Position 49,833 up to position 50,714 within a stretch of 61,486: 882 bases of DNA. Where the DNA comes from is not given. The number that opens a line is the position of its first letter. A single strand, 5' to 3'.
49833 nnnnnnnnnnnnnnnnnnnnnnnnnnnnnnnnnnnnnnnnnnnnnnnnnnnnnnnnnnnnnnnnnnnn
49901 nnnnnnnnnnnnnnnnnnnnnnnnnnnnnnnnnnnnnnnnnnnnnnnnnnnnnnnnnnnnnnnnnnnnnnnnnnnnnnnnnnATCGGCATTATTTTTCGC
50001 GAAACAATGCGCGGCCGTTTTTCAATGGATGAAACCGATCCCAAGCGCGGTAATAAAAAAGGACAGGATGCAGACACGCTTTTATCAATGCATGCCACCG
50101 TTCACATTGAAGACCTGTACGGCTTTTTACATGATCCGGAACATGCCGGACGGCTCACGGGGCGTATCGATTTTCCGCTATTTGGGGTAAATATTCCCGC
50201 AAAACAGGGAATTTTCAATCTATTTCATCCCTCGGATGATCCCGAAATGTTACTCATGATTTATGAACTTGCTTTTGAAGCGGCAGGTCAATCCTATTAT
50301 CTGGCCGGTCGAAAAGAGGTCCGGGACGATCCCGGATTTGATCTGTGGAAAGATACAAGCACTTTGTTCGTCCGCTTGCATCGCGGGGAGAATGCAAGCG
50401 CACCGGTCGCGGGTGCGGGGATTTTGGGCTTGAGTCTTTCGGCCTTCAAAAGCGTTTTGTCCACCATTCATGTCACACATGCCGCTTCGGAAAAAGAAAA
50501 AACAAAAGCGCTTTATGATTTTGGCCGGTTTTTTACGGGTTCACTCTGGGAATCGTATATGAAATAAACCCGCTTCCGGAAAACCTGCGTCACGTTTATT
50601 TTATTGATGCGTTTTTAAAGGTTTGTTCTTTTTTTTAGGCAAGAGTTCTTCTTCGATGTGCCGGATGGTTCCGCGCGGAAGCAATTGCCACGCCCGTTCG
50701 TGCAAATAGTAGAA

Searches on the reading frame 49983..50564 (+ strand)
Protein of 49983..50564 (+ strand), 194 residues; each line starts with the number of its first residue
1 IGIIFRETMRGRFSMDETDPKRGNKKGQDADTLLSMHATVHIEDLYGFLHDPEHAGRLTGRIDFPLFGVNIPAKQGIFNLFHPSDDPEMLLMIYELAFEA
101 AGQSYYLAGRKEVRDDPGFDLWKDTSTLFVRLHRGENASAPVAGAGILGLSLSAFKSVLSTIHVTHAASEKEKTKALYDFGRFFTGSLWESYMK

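Call 5: search_protein_families(library=ncbifam, proteins=[window:49983-50564:+], max_evalue=1)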
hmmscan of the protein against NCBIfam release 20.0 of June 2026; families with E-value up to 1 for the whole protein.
window:49983-50564:+ (194 aa): 0 families

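Call 6: search_protein_families(library=pfam, proteins=[window:49983-50564:+], max_evalue=10)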
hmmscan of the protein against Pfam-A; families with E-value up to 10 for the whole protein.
window:49983-50564:+ (194 aa): 0 families

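Call 9: find_homologous_proteins(query=window:49983-50564:+, max_evalue=0.001)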
Query window:49983-50564:+ (194 aa): 278 proteins with E <= 0.001 among 416 candidates; the best 120 are listed.
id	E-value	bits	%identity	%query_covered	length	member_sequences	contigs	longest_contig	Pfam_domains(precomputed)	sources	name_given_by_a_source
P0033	2.7e-72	260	60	100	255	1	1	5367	-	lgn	-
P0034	5.0e-71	256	60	100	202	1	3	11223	-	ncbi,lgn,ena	-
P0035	6.1e-70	253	58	100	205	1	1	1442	-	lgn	-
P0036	1.0e-69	252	57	100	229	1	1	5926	-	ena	-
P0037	4.5e-69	250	58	100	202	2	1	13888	-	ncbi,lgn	-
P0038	6.1e-69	249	57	99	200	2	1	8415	-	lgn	-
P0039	1.0e-68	249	57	99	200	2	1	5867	-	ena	-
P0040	3.5e-68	247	57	100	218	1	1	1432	-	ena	-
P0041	1.3e-67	245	56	99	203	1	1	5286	-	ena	-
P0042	3.7e-67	244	56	99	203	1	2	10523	-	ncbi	-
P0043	1.2e-66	242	56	99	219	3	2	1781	-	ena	-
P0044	1.5e-66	242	56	100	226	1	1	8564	-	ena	-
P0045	2.7e-66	241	56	99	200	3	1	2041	-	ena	-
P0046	3.1e-66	241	56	100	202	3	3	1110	-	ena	-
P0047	9.3e-66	239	56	100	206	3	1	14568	-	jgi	jgi:cholesterol oxidase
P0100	2.9e-59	218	54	100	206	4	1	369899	-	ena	-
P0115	6.1e-58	214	53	98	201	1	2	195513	-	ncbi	-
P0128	3.0e-57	211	50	100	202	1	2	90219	-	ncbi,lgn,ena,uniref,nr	ncbi:hypothetical protein [uncultured Paraglaciecola sp.]|uniref:hypothetical protein n=1 Tax=uncult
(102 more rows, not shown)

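Call 14: find_encoding_contigs(protein=P0128, flank=8000, max_places=3)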
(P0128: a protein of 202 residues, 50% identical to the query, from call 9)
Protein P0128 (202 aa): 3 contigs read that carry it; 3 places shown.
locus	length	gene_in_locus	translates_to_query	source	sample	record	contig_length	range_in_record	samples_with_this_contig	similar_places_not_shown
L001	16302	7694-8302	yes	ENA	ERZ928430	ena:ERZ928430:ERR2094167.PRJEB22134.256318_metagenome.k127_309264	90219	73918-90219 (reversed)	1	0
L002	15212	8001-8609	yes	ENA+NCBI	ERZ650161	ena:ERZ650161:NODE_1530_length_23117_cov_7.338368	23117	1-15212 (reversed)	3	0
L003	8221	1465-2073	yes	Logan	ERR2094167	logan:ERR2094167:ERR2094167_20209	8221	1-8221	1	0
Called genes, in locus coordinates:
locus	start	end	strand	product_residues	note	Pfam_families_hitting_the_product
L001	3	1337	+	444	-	?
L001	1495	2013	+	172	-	-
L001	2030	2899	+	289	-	-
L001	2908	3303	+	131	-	-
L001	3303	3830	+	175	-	-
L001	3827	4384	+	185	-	-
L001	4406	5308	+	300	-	-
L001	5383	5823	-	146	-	-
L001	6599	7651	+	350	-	-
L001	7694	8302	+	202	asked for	-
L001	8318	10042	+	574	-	PF00732:GMC_oxred_N (weak), PF05199:GMC_oxred_C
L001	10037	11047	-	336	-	PF11279:DUF3080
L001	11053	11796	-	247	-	PF00106:adh_short, PF08659:KR (weak), PF13561:adh_short_C2, PF23441:SDR (weak)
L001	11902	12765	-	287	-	PF03881:Fructosamin_kin, PF01636:APH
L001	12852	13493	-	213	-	PF01852:START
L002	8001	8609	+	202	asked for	-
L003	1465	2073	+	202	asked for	-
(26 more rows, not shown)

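Call 15: find_encoding_contigs(protein=P0100, flank=8000, max_places=2)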
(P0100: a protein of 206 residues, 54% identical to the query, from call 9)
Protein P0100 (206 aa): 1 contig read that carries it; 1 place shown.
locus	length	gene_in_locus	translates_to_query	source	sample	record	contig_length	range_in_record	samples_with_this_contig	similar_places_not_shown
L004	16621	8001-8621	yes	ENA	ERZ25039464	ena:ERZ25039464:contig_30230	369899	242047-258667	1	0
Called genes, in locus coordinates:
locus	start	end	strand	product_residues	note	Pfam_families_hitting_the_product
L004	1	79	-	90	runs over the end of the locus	-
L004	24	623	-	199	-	PF03167:UDG (weak)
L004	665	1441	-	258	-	-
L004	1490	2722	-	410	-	PF00149:Metallophos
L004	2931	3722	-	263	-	-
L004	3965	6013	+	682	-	PF00732:GMC_oxred_N, PF05199:GMC_oxred_C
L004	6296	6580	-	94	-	-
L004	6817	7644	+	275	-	-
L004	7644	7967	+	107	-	-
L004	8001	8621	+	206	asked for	-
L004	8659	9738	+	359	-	PF00732:GMC_oxred_N (faint), PF01266:DAO (faint), PF07992:Pyr_redox_2 (faint), PF13450:NAD_binding_8 (weak)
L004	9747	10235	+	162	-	PF05199:GMC_oxred_C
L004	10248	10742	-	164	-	PF04542:Sigma70_r2, PF04545:Sigma70_r4 (weak)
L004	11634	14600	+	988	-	-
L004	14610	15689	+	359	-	PF04984:Phage_sheath_1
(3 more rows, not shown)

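Call 19: predict_structure(alignment_id=A1)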
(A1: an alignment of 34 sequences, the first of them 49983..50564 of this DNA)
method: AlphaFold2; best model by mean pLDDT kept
length: 194 residues; sequences in the alignment: 34
mean_pLDDT: 90.3   pTM: 0.86
mean pLDDT of the five models: 90.3, 89.3, 89.1, 87.9, 87.5
residues with pLDDT >= 90: 133; 70-90: 51; 50-70: 9; < 50: 1
segments of 3 or more residues with pLDDT < 50: none
pLDDT, mean of each block of 10 residues (from residue 1): 95 97 98 96 92 91 95 90 77 94 96 69 85 97 97 87 94 93 80 69
secondary structure, 60 per line:
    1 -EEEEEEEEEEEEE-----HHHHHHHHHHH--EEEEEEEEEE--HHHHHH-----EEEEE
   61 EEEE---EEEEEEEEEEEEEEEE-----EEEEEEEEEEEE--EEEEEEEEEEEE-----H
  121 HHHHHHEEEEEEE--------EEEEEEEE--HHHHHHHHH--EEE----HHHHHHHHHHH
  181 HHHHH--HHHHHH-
elements in order: E2-14 H20-30 E33-42 H45-50 E56-64 E68-83 E89-100 E103-114 H120-126 E127-133 E142-149 H152-160 E163-165 H170-185 H188-193

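Call 20: find_encoding_contigs(protein=P0115, flank=8000, max_places=2)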
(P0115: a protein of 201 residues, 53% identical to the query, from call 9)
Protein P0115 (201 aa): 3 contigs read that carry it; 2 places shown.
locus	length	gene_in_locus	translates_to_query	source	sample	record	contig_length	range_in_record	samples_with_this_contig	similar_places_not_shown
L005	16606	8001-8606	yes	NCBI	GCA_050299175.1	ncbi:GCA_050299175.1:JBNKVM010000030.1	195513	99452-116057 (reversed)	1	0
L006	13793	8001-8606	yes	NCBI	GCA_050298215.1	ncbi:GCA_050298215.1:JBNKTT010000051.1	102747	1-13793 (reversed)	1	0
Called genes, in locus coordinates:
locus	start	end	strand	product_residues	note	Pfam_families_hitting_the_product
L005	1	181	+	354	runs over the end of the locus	PF01116:F_bP_aldolase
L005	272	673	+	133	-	PF01361:Tautomerase (weak)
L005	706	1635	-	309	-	PF00126:HTH_1, PF03466:LysR_substrate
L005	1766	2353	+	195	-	PF05175:MTS, PF02353:CMAS (weak), PF06325:PrmA, PF02390:Methyltransf_4 (weak), PF13847:Methyltransf_31, PF13649:Methyltransf_25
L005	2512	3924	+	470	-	PF02788:RuBisCO_large_N, PF00016:RuBisCO_large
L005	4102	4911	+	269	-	PF07728:AAA_5, PF08406:CbbQ_C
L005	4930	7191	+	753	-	PF00092:VWA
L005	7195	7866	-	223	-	PF00990:GGDEF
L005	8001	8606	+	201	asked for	-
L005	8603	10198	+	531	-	PF00732:GMC_oxred_N (faint), PF00890:FAD_binding_2 (faint), PF01266:DAO (weak), PF13450:NAD_binding_8 (weak), PF05199:GMC_oxred_C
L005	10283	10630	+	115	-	-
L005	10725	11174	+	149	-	PF13442:Cytochrome_CBB3, PF00034:Cytochrom_C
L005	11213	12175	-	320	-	PF01584:CheW, PF00072:Response_reg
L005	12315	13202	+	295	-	PF02668:TauD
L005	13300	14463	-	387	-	PF03060:NMO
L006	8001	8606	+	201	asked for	-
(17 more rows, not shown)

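Call 22: fold_search(model_id=the predicted structure, library=pdb)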
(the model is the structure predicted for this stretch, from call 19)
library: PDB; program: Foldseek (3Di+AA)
matches with E <= 10: 466; with E <= 0.001: 0
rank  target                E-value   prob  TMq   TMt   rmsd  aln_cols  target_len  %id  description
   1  4orw_A                2.0e-02  0.44  0.22  0.25  10.8       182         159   12  Three-dimensional structure of the C65A-K59A double mutant of Human lipocalin-type Prostaglandin D Synthase apo-form (released 2014-08-06)
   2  4ory_C                2.1e-02  0.47  0.22  0.25  10.1       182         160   10  Three-dimensional structure of the C65A-K59A double mutant of Human lipocalin-type Prostaglandin D Synthase holo, seco (released 2014-08-06)
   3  4ory_F                2.9e-02  0.35  0.22  0.24  10.6       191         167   11  Three-dimensional structure of the C65A-K59A double mutant of Human lipocalin-type Prostaglandin D Synthase holo, seco (released 2014-08-06)
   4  3o22                  3.6e-02  0.30  0.21  0.24  10.7       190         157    8  Structure-function analysis of human L-Prostaglandin D Synthase bound with fatty acid (released 2010-09-22)
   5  4imn                  4.8e-02  0.28  0.20  0.23  10.6       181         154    9  Crystal structure of wild type human Lipocalin PGDS bound with PEG MME 2000 (released 2013-03-20)
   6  4oru_A                5.0e-02  0.33  0.22  0.25  10.1       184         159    9  Three-dimensional structure of the C65A mutant of Human lipocalin-type Prostaglandin D Synthase holo-form second space (released 2014-08-06)
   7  6le0_C                6.3e-02  0.38  0.26  0.24  16.4       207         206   13  A nonspecific heme-binding cyclase catalyzes [4 + 2] cycloaddition during neoabyssomicin biosynthesis (released 2020-11-25)
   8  3o19                  7.8e-02  0.25  0.21  0.24  10.1       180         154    9  Structure-function analysis of human L-Prostaglandin D Synthase bound with fatty acid (released 2010-09-22)
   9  4es7                  7.8e-02  0.21  0.22  0.24  11.8       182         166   10  crystal structure of protein HC from Homo sapiens at 2 angstrom (released 2013-04-24)
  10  4jm3_A                7.8e-02  0.12  0.19  0.15  15.2       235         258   10  Enduracididine Biosynthesis Enzyme MppR with HEPES Buffer Bound (released 2013-07-03)
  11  4ory_D                8.2e-02  0.28  0.22  0.24  10.1       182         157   10  Three-dimensional structure of the C65A-K59A double mutant of Human lipocalin-type Prostaglandin D Synthase holo, seco (released 2014-08-06)
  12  4ory_B                8.2e-02  0.28  0.23  0.26  11.7       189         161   10  Three-dimensional structure of the C65A-K59A double mutant of Human lipocalin-type Prostaglandin D Synthase holo, seco (released 2014-08-06)
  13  4os8_A                8.7e-02  0.30  0.24  0.27  10.4       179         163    8  Three-dimensional structure of the C65A-W54F-W112F triple mutant of Human lipocalin-type Prostaglandin D Synthase apo- (released 2014-08-06)
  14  4os3_A                9.7e-02  0.28  0.24  0.27  11.5       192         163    7  Three-dimensional structure of the C65A-W112F double mutant of Human lipocalin-type Prostaglandin D Synthase apo-form (released 2014-08-06)
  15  4jmc_A                1.4e-01  0.10  0.18  0.15  14.5       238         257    9  Enduracididine biosynthesis enzyme MppR complexed with pyruvate (released 2013-07-03)
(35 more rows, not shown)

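Call 23: search_protein_representatives(alignment_id=A1)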
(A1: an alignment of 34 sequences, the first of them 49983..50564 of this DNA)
Query: 34 sequences, 202 profile positions. Proteins with E-value up to 0.001 (for the whole library): 2471; up to 1e-10: 1735; up to 1e-30: 563. The best 150 are listed.
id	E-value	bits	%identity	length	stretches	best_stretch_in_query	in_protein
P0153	9.2e-122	420.5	-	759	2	1-200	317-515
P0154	1.5e-80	285.9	-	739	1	1-198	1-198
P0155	1.3e-79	282.9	-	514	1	5-198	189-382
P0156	2.9e-78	278.5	-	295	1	1-198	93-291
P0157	1.4e-77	276.2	-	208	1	6-199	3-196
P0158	2.1e-77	275.7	-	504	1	5-198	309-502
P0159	2.4e-75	268.9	-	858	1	5-200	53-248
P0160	1.7e-70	253.1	-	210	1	4-200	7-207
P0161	1.4e-68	246.8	-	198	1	2-197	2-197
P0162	9.6e-68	244.1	-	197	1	6-198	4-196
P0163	1.8e-67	243.2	-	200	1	6-199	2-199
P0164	2.9e-67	242.5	-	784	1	4-200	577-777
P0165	4.5e-67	241.9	-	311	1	4-199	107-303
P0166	3.1e-66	239.2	-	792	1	8-200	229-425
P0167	5.7e-65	235.0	-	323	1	7-199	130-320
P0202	2.7e-57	210.0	-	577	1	5-200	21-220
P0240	1.4e-53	197.8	-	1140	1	3-200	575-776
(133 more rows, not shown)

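Call 28: search_protein_families(library=pfam, alignment_id=A1, max_evalue=10)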
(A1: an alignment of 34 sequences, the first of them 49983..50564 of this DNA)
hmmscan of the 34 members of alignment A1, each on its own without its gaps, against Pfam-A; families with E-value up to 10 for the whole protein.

A. member 1, window:49983-50564:+ (194 aa): 0 families

B. families by the number of members that match (of 34 scanned): 4 families
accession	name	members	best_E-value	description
PF16932.10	T4SS_TraI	1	0.065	Type IV secretory system, conjugal DNA-protein transfer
PF09686.15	Plasmid_RAQPRD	1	0.14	Plasmid protein of unknown function (Plasmid_RAQPRD)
PF20538.3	DUF6753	1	0.17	Family of unknown function (DUF6753)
PF11814.14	DUF3335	1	0.19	Peptidase_C39 like family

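Call 30: find_related_loci(query=A1, collection=genome_contigs, flank=7000)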
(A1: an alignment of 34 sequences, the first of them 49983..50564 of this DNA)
Query A1 (194 aa) in genome_contigs; peptide patterns used: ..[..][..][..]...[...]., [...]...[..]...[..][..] (x = any residue, [..] = any of these).
598 stretches matched a pattern (row limit reached: there are more); 566 encode a relative of the query (tblastn E <= 1e-3); the best 80 are kept; 80 distinct loci.
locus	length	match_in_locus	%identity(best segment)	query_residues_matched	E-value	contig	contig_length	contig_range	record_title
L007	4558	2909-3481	71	2-192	2e-90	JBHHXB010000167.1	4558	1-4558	MAG: Nitrospiria bacterium isolate D_2_bin.8 NODE_12203_length_4558_cov_18.885188, whole genome shotgun sequence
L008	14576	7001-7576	60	1-192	3e-78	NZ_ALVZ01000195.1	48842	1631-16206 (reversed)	Xenococcus sp. PCC 7305 scaffold_00195, whole genome shotgun sequence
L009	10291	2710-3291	60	1-194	1e-76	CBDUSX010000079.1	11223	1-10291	MAG TPA_asm: uncultured bacterium isolate SRR22302371_metabat2_53 genome assembly, contig: ERZ26661859.4552, whole genom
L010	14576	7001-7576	56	1-192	3e-74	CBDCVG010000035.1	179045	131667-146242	MAG: Caldora sp. isolate e91194d1-5003-4bb1-8e0a-ecd65b6f64b4 genome assembly, contig: contig_35, whole genome shotgun s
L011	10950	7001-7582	58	1-194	7e-74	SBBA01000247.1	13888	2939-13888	MAG: Candidatus Troglogloeales bacterium isolate Bin_24_1 Hy_contig20028, whole genome shotgun sequence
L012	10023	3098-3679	59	1-194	8e-74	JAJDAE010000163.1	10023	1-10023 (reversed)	MAG: candidate division KSB1 bacterium isolate OFTM177 OFTM177_162, whole genome shotgun sequence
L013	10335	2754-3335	55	1-194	1e-72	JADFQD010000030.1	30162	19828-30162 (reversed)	MAG: Acidobacteria bacterium isolate B78T1B8 B78T1B8_NODE2239, whole genome shotgun sequence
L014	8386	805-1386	57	1-194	1e-71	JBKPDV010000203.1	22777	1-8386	MAG: Acidobacteriota bacterium isolate GB_EKS_MAG_00015 GB_EKS_000000677167, whole genome shotgun sequence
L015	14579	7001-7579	52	2-194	4e-71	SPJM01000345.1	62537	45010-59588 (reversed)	MAG: Methylococcaceae bacterium isolate BinT2.0024_T3.008 contig_345, whole genome shotgun sequence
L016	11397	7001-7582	56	1-194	3e-71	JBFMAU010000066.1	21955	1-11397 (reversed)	MAG: Acidobacteriota bacterium isolate MAG146 MAG146_66, whole genome shotgun sequence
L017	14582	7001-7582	58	1-194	7e-71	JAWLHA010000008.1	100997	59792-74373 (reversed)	MAG: Gammaproteobacteria bacterium isolate 30dZY2.bin.20 NODE_375_length_100997_cov_9.591181, whole genome shotgun seque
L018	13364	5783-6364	55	1-194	5e-70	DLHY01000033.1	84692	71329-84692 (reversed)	MAG TPA_asm: Chloracidobacterium sp. UBA7656 UBA7656_contig_735, whole genome shotgun sequence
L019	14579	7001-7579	52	2-194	9e-70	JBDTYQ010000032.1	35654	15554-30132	MAG: bacterium isolate cluster4_bin.143 NODE_1402_length_35654_cov_17.470884, whole genome shotgun sequence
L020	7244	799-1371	51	2-192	2e-69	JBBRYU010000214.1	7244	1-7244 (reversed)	MAG: Pyrinomonadales bacterium isolate La5_metabat2.163 La5_metabat2.163_K_1847847_L_7244_cov_15.0000, whole genome shot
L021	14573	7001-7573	54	2-192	1e-68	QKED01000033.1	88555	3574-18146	MAG: Gammaproteobacteria bacterium isolate SZUA-467 scaffold_327, whole genome shotgun sequence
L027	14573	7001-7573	54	2-192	2e-67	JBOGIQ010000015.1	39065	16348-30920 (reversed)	MAG: Vicinamibacterales bacterium isolate SD8020_metabat2.bin.2 NODE_24_length_39065_cov_1.904412, whole genome shotgun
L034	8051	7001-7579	49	2-194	8e-67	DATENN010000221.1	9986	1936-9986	MAG TPA_asm: Pyrinomonadaceae bacterium isolate SMAG_U8970 k141_935187, whole genome shotgun sequence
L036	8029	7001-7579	50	2-194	1e-66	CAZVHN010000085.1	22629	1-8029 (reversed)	MAG TPA_asm: uncultured Chloracidobacterium sp. isolate binchicken_co165_162 genome assembly, contig: k141_1729861, whol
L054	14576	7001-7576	52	1-192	8e-65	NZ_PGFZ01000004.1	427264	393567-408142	Methylovulum psychrotolerans strain Sph1 AADEFJLK_4, whole genome shotgun sequence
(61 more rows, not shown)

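Call 35: search_protein_families(library=pfam, proteins=[L016:7518-9398:+, L034:5473-5958:+, L054:9477-11075:+, L027:5484-6041:+, L036:2436-4085:+], max_evalue=0.01)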
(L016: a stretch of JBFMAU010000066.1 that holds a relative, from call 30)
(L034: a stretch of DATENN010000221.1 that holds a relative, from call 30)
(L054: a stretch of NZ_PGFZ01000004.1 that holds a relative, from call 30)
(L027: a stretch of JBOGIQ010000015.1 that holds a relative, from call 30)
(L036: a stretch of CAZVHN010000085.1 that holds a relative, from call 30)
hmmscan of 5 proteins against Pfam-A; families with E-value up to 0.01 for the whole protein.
L016:7518-9398:+ (627 aa): 1 family
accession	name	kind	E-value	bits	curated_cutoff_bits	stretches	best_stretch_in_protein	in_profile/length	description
PF00149.33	Metallophos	-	0.00037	21.4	21.5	1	112-317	5-190/191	Calcineurin-like phosphoesterase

L034:5473-5958:+ (162 aa): 0 families

L054:9477-11075:+ (533 aa): 0 families

L027:5484-6041:+ (186 aa): 1 family
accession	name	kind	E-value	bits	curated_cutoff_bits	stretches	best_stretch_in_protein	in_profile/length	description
PF14248.12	DUF4345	-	1.8e-12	47.7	26.5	1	66-176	12-116/119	Domain of unknown function (DUF4345)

L036:2436-4085:+ (550 aa): 1 family
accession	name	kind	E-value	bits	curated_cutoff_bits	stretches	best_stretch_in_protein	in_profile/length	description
PF00118.29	Cpn60_TCP1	-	2.3e-81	274.4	34.3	1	22-526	1-487/490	TCP-1/cpn60 chaperonin family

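Call 43: search_solved_structures(query=A1, max_evalue=10)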
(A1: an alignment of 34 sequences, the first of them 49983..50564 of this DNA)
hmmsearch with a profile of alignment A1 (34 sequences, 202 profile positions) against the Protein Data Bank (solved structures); distinct sequences matched with E-value up to 10: 1.
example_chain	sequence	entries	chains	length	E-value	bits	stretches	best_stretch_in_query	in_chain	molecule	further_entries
3hiq_A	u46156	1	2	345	0.59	12.9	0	75-121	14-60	Vacuolar saporin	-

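Call 45: find_encoding_contigs(protein=P0240, flank=9000, max_places=2)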
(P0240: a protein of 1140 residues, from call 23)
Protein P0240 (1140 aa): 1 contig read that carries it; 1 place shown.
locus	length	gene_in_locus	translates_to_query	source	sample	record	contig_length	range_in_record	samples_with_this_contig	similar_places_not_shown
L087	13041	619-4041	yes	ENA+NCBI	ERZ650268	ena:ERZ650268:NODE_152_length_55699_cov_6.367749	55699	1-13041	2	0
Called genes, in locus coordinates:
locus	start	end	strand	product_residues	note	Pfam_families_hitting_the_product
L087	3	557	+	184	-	?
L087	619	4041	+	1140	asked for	PF00732:GMC_oxred_N, PF00890:FAD_binding_2 (faint), PF01266:DAO (faint), PF12146:Hydrolase_4 (faint), PF13450:NAD_binding_8 (faint), PF05199:GMC_oxred_C, PF00561:Abhydrolase_1, PF12697:Abhydrolase_6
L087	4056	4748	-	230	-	-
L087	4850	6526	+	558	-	PF10079:Rossmann-like_BshC, PF24850:CC_BshC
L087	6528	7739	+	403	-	PF13439:Glyco_transf_4, PF13579:Glyco_trans_4_4, PF20706:GT4-conflict, PF00534:Glycos_transf_1, PF13692:Glyco_trans_1_4, PF13524:Glyco_trans_1_2 (weak)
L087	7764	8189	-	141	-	-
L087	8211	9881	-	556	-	PF00171:Aldedh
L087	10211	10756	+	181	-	-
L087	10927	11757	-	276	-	PF01149:Fapy_DNA_glyco, PF06831:H2TH, PF06827:zf-FPG_IleRS (weak)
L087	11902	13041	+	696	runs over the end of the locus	PF00989:PAS (weak), PF08447:PAS_3, PF00989:PAS, PF08448:PAS_4, PF13188:PAS_8 (weak), PF13426:PAS_9, PF07730:HisKA_3, PF02518:HATPase_c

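Call 46: find_encoding_contigs(protein=P0164, flank=9000, max_places=2)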
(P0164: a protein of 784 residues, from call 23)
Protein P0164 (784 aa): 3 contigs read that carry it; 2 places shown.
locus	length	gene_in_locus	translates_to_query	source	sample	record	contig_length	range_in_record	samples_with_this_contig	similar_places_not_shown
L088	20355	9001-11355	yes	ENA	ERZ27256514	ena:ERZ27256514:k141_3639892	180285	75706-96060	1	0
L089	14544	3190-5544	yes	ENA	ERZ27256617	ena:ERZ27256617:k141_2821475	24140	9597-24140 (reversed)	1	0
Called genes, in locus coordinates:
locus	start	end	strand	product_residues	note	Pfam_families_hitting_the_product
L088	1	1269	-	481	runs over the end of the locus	PF08281:Sigma70_r4_2 (faint)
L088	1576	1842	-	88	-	PF03767:Acid_phosphat_B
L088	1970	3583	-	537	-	PF08448:PAS_4, PF13188:PAS_8, PF13426:PAS_9, PF00989:PAS, PF08448:PAS_4, PF13426:PAS_9, PF08447:PAS_3, PF01590:GAF, +3 more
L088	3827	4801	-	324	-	PF03707:MHYT, PF08281:Sigma70_r4_2 (faint), PF00196:GerE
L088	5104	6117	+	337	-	PF00158:Sigma54_activat, PF14532:Sigma54_activ_2, PF07728:AAA_5, PF25601:AAA_lid_14, PF02954:HTH_8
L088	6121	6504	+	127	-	PF00989:PAS (weak)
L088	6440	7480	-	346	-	-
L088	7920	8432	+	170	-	-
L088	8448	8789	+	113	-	PF13620:CarboxypepD_reg (faint)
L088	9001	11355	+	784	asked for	PF00732:GMC_oxred_N, PF07992:Pyr_redox_2 (faint), PF05199:GMC_oxred_C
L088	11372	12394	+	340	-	-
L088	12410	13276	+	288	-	PF06314:ADC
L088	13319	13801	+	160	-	-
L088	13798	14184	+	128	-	-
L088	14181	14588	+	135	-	PF14248:DUF4345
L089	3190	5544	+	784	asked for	PF00732:GMC_oxred_N, PF07992:Pyr_redox_2 (faint), PF05199:GMC_oxred_C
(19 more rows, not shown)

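Call 47: find_encoding_contigs(protein=P0202, flank=9000, max_places=1)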
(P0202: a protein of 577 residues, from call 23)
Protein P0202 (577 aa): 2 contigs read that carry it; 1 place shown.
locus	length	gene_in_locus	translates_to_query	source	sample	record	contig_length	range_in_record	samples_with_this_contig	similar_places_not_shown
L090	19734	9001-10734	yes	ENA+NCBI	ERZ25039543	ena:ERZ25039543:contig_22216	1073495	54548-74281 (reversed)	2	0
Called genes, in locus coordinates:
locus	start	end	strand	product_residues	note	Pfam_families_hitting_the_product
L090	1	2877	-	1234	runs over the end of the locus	PF13620:CarboxypepD_reg, PF13715:CarbopepD_reg_2 (weak), PF25183:OMP_b-brl_4, PF00593:TonB_dep_Rec_b-barrel (weak)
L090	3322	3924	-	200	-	-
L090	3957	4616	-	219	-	-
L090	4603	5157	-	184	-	PF05593:RHS_repeat (weak), PF25023:TEN_YD-shell (weak), PF05593:RHS_repeat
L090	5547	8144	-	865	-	PF12704:MacB_PCD, PF02687:FtsX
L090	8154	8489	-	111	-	PF03551:PadR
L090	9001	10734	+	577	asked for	PF00561:Abhydrolase_1, PF12697:Abhydrolase_6 (weak)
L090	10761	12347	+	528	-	PF00732:GMC_oxred_N (weak), PF01266:DAO (faint), PF05199:GMC_oxred_C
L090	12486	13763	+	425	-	PF00149:Metallophos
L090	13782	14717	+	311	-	-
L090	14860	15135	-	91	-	-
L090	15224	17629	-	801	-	PF00486:Trans_reg_C, PF07719:TPR_2 (faint), PF13371:TPR_9 (faint), PF14559:TPR_19 (faint), PF00515:TPR_1 (faint), PF13414:TPR_11 (weak), PF13432:TPR_16 (weak), PF13431:TPR_17 (weak), +2 more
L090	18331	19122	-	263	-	PF13462:Thioredoxin_4, PF13098:Thioredoxin_2 (weak), PF01323:DSBA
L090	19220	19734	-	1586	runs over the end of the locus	PF01244:Peptidase_M19 (faint), PF05345:He_PIG (weak)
